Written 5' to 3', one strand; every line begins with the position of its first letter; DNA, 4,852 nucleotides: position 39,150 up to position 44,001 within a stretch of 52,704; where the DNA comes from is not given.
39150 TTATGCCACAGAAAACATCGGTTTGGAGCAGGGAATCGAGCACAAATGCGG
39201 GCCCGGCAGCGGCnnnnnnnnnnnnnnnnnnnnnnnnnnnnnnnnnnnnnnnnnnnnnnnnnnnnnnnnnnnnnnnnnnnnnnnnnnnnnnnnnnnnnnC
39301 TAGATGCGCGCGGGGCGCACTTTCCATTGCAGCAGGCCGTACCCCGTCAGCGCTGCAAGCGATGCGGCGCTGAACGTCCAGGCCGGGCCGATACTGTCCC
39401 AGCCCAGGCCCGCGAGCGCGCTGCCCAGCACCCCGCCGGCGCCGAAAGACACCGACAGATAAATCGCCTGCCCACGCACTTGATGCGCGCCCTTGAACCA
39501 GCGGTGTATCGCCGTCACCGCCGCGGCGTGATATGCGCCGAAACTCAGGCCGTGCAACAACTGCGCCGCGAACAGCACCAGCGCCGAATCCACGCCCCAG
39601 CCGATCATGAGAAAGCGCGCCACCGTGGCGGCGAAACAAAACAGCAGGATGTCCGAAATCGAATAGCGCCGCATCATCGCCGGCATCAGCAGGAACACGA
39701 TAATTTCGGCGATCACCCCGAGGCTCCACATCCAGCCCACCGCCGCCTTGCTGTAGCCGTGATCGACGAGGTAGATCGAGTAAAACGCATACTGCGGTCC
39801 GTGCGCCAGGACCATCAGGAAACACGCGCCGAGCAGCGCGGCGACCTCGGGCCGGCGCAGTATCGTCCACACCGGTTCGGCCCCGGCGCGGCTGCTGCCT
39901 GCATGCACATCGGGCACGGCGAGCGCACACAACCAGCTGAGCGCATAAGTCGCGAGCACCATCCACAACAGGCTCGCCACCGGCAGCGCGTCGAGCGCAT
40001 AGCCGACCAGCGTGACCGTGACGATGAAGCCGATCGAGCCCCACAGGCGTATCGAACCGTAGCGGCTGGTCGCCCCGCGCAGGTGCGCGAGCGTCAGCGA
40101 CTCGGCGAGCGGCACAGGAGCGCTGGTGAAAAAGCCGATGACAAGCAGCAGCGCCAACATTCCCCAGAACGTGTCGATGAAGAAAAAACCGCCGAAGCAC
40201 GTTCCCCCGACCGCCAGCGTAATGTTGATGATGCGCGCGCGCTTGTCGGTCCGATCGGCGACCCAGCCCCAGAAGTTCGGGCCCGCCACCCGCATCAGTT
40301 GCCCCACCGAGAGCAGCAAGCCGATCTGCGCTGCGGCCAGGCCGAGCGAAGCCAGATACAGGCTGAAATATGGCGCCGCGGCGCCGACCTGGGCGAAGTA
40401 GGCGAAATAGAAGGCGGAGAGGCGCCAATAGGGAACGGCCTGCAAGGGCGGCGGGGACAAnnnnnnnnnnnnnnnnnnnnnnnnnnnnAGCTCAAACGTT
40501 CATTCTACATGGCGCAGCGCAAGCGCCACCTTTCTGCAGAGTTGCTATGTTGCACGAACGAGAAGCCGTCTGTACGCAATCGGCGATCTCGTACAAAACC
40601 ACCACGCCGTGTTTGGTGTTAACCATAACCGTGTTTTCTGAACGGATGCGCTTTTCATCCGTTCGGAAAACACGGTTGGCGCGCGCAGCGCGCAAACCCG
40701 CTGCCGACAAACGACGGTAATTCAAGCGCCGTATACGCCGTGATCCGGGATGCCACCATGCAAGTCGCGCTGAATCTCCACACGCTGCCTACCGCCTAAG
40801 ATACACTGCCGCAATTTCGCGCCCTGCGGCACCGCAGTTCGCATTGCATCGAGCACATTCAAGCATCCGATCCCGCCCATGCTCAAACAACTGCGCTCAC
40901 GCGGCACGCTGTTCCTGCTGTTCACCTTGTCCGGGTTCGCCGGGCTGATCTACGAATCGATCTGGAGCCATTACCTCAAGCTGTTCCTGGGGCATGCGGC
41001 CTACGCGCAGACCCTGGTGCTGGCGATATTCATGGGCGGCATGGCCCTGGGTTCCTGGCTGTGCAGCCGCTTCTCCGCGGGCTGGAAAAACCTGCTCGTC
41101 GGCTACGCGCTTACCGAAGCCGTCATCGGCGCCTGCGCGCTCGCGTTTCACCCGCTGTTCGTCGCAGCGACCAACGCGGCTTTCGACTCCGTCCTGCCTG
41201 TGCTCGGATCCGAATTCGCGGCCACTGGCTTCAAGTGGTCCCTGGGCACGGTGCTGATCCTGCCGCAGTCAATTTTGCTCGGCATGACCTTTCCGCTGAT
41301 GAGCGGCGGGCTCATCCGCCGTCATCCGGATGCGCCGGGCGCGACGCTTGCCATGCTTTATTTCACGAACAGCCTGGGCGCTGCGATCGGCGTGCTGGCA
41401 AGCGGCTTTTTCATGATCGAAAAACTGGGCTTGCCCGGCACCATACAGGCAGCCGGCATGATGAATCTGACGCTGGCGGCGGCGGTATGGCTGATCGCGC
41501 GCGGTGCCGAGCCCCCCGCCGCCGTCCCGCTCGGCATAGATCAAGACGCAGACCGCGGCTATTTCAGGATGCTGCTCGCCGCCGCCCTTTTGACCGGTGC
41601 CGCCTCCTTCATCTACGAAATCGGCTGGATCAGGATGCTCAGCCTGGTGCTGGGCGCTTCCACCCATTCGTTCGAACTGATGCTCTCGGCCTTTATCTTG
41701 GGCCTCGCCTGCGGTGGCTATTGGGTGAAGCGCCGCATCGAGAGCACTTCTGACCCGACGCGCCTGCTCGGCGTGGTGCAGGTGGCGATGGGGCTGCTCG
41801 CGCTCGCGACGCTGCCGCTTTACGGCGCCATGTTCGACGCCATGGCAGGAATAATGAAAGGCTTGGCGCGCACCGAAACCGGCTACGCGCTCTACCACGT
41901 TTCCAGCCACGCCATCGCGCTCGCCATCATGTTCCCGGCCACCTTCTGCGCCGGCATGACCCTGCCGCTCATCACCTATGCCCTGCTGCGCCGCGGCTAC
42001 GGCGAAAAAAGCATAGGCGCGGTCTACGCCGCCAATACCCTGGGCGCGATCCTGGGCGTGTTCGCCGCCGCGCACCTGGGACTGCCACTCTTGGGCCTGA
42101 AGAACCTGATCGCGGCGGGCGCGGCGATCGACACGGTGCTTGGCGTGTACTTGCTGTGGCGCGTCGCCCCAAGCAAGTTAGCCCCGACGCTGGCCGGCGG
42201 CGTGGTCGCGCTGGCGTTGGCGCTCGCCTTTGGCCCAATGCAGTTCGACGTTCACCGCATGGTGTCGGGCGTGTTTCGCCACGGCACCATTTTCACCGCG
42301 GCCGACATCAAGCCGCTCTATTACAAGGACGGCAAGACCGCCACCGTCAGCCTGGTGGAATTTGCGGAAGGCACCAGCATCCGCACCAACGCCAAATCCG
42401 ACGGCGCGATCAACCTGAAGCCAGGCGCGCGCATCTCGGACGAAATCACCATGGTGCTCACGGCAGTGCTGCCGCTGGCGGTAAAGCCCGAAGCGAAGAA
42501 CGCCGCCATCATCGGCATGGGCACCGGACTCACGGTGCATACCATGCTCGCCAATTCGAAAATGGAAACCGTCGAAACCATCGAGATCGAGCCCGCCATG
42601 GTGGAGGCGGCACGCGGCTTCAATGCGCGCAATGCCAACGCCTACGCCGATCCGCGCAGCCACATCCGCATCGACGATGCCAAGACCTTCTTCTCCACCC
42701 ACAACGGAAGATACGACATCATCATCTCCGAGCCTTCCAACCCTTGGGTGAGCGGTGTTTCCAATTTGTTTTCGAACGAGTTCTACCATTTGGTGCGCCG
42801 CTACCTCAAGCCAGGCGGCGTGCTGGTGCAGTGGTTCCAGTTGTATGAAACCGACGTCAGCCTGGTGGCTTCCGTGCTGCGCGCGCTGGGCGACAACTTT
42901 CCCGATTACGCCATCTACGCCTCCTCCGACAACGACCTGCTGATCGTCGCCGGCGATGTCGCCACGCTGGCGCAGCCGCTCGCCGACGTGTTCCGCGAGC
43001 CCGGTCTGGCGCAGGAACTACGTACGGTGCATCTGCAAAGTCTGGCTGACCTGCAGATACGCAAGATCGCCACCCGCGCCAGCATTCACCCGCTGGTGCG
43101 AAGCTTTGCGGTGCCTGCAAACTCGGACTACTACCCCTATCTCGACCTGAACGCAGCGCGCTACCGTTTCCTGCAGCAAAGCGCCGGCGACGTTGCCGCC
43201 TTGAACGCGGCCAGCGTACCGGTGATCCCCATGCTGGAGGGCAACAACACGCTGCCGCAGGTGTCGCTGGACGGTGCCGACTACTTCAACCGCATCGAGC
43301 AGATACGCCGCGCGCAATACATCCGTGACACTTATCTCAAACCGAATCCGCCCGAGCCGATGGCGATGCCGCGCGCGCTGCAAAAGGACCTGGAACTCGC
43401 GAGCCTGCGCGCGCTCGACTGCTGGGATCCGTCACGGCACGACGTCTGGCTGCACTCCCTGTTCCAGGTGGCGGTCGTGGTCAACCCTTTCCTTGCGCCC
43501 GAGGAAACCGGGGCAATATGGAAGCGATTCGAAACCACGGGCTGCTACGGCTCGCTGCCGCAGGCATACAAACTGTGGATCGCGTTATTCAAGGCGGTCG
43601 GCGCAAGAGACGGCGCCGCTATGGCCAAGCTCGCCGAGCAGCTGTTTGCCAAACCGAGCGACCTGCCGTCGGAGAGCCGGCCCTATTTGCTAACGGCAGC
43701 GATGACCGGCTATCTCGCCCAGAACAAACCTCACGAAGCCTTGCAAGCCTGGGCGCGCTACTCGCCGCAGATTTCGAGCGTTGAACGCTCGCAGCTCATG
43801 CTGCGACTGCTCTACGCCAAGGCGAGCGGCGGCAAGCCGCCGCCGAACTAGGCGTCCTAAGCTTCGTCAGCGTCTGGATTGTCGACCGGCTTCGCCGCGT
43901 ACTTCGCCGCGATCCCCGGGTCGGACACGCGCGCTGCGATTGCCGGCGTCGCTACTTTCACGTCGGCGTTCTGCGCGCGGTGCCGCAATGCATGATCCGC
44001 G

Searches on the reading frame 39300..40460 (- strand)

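Call 10: search_protein_families(library=ncbifam, proteins=[window:39300-40460:-])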
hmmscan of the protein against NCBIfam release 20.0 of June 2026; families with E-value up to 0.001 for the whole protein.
window:39300-40460:- (386 aa): 7 families
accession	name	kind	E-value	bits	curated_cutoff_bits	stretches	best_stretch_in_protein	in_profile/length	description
NF008346.0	PRK11128.1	equivalog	1.6e-51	175.7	259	1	10-369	5-367/383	3-phenylpropionate MFS transporter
TIGR00902.1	2A0127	subfamily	4.8e-41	141.2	698.9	1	11-376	7-374/388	3-phenylpropionate MFS transporter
NF037955.1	mfs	subfamily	2.7e-36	125.3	100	1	13-375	1-365/366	MFS transporter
TIGR00889.1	2A0110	subfamily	8.8e-16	58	446.1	1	13-353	6-368/418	nucleoside permease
NF007077.0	PRK09528.1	subfamily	1.3e-14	53.6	429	1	10-371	12-394/421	galactoside permease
TIGR00882.1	2A0105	subfamily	4.5e-08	32.4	220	1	11-173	4-173/396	oligosaccharide MFS transporter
TIGR00896.1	CynX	subfamily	9e-06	25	406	1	31-131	219-316/355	CynX/NimT family MFS transporter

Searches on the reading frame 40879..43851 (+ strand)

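Call 10: search_protein_families(library=ncbifam, proteins=[window:40879-43851:+])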
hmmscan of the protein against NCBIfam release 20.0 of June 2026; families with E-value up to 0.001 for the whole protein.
window:40879-43851:+ (990 aa): 7 families
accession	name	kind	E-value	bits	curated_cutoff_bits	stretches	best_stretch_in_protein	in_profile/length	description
NF002956.0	PRK03612.1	equivalog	2.5e-43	148.3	472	3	533-650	294-414/522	polyamine aminopropyltransferase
NF037959.1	MFS_SpdSyn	subfamily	8.3e-28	97.4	40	2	241-684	2-416/480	fused MFS/spermidine synthase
NF002010.0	PRK00811.1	equivalog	6.8e-24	84.6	260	1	531-681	71-221/287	polyamine aminopropyltransferase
TIGR00417.1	speE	equivalog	2.6e-20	72.8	249.55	1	528-681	62-214/271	spermidine synthase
NF002435.0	PRK01581.1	equivalog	1.5e-13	50.6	537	1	539-650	151-265/374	polyamine aminopropyltransferase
NF003380.0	PRK04457.1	equivalog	0.00059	18.9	304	1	534-651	65-178/265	polyamine aminopropyltransferase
NF047853.1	tRm6a37MtseTrmN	equivalog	0.00081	19.2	350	0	539-620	44-123/244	tRNA(1)(Val) (adenine(37)-N(6))-methyltransferase TrmN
